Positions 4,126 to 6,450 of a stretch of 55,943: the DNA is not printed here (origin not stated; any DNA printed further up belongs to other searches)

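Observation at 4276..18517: Glycan island with three GT-C-fold membrane proteins, two Wzx flippases and a polyprenyl-phosphate sugar synthase, but no Wzy, WaaL, Wzz or ABC exporter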

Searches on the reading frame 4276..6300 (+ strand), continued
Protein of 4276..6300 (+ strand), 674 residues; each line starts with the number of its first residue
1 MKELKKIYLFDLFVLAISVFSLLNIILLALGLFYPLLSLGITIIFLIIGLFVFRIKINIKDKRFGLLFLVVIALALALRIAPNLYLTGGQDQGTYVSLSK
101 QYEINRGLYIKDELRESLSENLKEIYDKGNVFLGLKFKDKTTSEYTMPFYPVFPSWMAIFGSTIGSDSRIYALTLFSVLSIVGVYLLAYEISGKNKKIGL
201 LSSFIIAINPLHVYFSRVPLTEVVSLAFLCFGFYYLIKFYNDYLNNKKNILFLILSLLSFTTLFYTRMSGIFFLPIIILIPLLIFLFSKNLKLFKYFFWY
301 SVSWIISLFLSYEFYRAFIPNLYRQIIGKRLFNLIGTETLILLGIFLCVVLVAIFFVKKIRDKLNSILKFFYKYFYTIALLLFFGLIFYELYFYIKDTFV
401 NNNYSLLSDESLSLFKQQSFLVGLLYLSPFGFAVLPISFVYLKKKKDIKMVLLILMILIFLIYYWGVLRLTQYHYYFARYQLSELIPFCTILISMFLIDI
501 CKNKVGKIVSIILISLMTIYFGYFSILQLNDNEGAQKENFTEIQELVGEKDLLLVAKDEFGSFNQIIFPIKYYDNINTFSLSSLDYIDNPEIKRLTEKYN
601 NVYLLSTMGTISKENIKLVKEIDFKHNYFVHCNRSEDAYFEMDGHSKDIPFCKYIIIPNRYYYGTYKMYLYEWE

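Call 41: fold_search(model_id=the predicted structure, library=pdb)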
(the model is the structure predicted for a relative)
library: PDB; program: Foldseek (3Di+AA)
matches with E <= 10: 285; with E <= 0.001: 14
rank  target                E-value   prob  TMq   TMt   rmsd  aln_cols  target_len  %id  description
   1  8agc_A                1.4e-08  1.00  0.44  0.43  11.3       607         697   14  Structure of yeast oligosaccharylransferase complex with lipid-linked oligosaccharide and non-acceptor peptide bound (released 2022-12-07)
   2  7e9s_A                4.6e-08  1.00  0.43  0.35  12.9       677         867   13  Archaeal oligosaccharyltransferase AglB from Archaeoglobus fulgidus in complex with an inhibitory peptide and a dolich (released 2021-09-08)
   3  9n9j_I                1.2e-07  1.00  0.43  0.42  11.1       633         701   13  Structure of a GRP94 folding intermediate engaged with a CCDC134- and FKBP11-bound secretory translocon (released 2025-11-19)
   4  6s7t_A                2.2e-07  1.00  0.44  0.43  10.7       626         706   14  Cryo-EM structure of human oligosaccharyltransferase complex OST-B (released 2019-12-18)
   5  3waj                  2.2e-07  1.00  0.42  0.37  11.2       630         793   14  Crystal structure of the Archaeoglobus fulgidus oligosaccharyltransferase (O29867_ARCFU) complex with Zn and sulfate (released 2013-10-30)
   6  3wak                  3.1e-07  1.00  0.45  0.36  12.9       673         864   14  Crystal structure of the Archaeoglobus fulgidus oligosaccharyltransferase (O29867_ARCFU) in the apo form (released 2013-10-30)
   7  6ezn_F                7.8e-07  1.00  0.42  0.43  13.3       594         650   14  Cryo-EM structure of the yeast oligosaccharyltransferase (OST) complex (released 2018-01-17)
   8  8pn9_A                1.1e-06  1.00  0.43  0.45  10.9       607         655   15  Structure of human oligosaccharyltransferase OST-A complex bound to NGI-1 (released 2024-05-08)
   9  6s7o_A                1.6e-06  1.00  0.44  0.45  10.7       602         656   15  Cryo-EM structure of human oligosaccharyltransferase complex OST-A (released 2019-12-18)
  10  6gxc_A                3.7e-06  1.00  0.40  0.39  11.7       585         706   14  Bacterial oligosaccharyltransferase PglB in complex with an inhibitory peptide and a reactive lipid-linked oligosaccha (released 2018-11-14)
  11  3rce_A                1.6e-05  1.00  0.41  0.41  11.9       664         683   14  Bacterial oligosaccharyltransferase PglB (released 2011-06-15)
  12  9i5k_A                2.4e-04  1.00  0.33  0.43  15.1       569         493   12  Structure of the Chaetomium thermophilum Pmt4 homodimer (C2 symmetry) (released 2025-12-24)
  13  5ezm                  5.9e-04  1.00  0.31  0.38  13.4       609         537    9  Crystal Structure of ArnT from Cupriavidus metallidurans in the apo state (released 2016-02-17)
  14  7zli_A                8.6e-04  1.00  0.40  0.40  13.2       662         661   13  Cryo-EM structure of C-mannosyltransferase CeDPY19, in complex with Dol25-P-Man and bound to CMT2-Fab and anti-Fab nan (released 2023-01-11)
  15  9i5l_A                2.2e-03  1.00  0.27  0.26   5.2       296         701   16  Structure of the Chaetomium thermophilum Pmt4 homodimer (C1 symmetry) (released 2025-12-24)
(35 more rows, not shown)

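Call 52: find_related_loci(query=A1, collection=genome_contigs, flank=10000)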
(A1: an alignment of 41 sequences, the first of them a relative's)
Query A1 (674 aa) in genome_contigs; peptide patterns used: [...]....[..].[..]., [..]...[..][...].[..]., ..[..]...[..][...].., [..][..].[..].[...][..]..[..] (x = any residue, [..] = any of these).
190 stretches matched a pattern; 95 encode a relative of the query (tblastn E <= 1e-3); the best 80 are kept; 80 distinct loci.
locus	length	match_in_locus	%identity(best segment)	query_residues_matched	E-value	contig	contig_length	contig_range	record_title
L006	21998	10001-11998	56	9-674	0e+0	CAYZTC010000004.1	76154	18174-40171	MAG TPA_asm: uncultured Candidatus Saccharibacteria bacterium isolate SRP068000_co1_121 genome assembly, contig: NODE_22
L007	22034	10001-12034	52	1-674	0e+0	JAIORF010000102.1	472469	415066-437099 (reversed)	MAG: bacterium isolate SMBSF11 20072_Bin_5_contigs_1_c_000000000001, whole genome shotgun sequence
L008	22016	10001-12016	54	5-674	0e+0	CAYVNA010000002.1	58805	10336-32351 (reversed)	MAG TPA_asm: uncultured Candidatus Saccharibacteria bacterium isolate SRP192927_co3_886 genome assembly, contig: NODE_83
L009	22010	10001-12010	52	5-674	0e+0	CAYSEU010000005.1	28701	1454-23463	MAG TPA_asm: uncultured Candidatus Saccharibacteria bacterium isolate binchicken_co220_104 genome assembly, contig: NODE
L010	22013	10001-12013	48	5-674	0e+0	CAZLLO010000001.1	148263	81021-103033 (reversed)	MAG TPA_asm: uncultured Candidatus Saccharibacteria bacterium isolate SRP192927_co3_300 genome assembly, contig: NODE_93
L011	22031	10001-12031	47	1-674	0e+0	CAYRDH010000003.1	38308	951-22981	MAG TPA_asm: uncultured Candidatus Saccharibacteria bacterium isolate SRP241341_co1_3 genome assembly, contig: NODE_1263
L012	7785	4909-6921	49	5-674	0e+0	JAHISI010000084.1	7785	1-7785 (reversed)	MAG: Patescibacteria group bacterium isolate MM_PC_MetaG.mb.168 MM_PC_MetaG.mb.168_k141_1804982, whole genome shotgun se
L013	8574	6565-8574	55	2-669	0e+0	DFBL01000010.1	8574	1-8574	MAG TPA_asm: Candidatus Dojkabacteria bacterium UBA3081 UBA3081_contig_80717, whole genome shotgun sequence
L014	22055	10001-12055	34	5-672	9e-107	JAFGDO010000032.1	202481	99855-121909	MAG: Candidatus Dojkabacteria bacterium isolate Zod_Metabat.1179 k87_14140753, whole genome shotgun sequence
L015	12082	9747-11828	33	7-672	7e-95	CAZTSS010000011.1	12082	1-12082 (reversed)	MAG TPA_asm: uncultured Candidatus Saccharibacteria bacterium isolate SRP239243_co2_16 genome assembly, contig: NODE_905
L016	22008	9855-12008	33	33-672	1e-92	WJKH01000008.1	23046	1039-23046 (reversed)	MAG: Candidatus Dojkabacteria bacterium isolate Bin_334 k141_271844, whole genome shotgun sequence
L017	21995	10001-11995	33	21-671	6e-89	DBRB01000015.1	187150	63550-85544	MAG TPA_asm: candidate division WWE3 bacterium UBA1379 UBA1379_contig_1857, whole genome shotgun sequence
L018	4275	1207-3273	34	6-672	2e-88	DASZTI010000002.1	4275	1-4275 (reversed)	MAG TPA_asm: Candidatus Dojkabacteria bacterium isolate SMAG_U6072 k141_134217, whole genome shotgun sequence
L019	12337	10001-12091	31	1-674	3e-84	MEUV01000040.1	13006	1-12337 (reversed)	MAG: candidate division WWE3 bacterium RBG_19FT_COMBO_34_6 rbg_19ft_combo_scaffold_5470, whole genome shotgun sequence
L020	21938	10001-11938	32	12-641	1e-78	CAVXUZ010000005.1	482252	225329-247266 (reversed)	MAG: uncultured candidate division WWE3 bacterium isolate MFD04716.bin.1.185 genome assembly, contig: contig_27056, whol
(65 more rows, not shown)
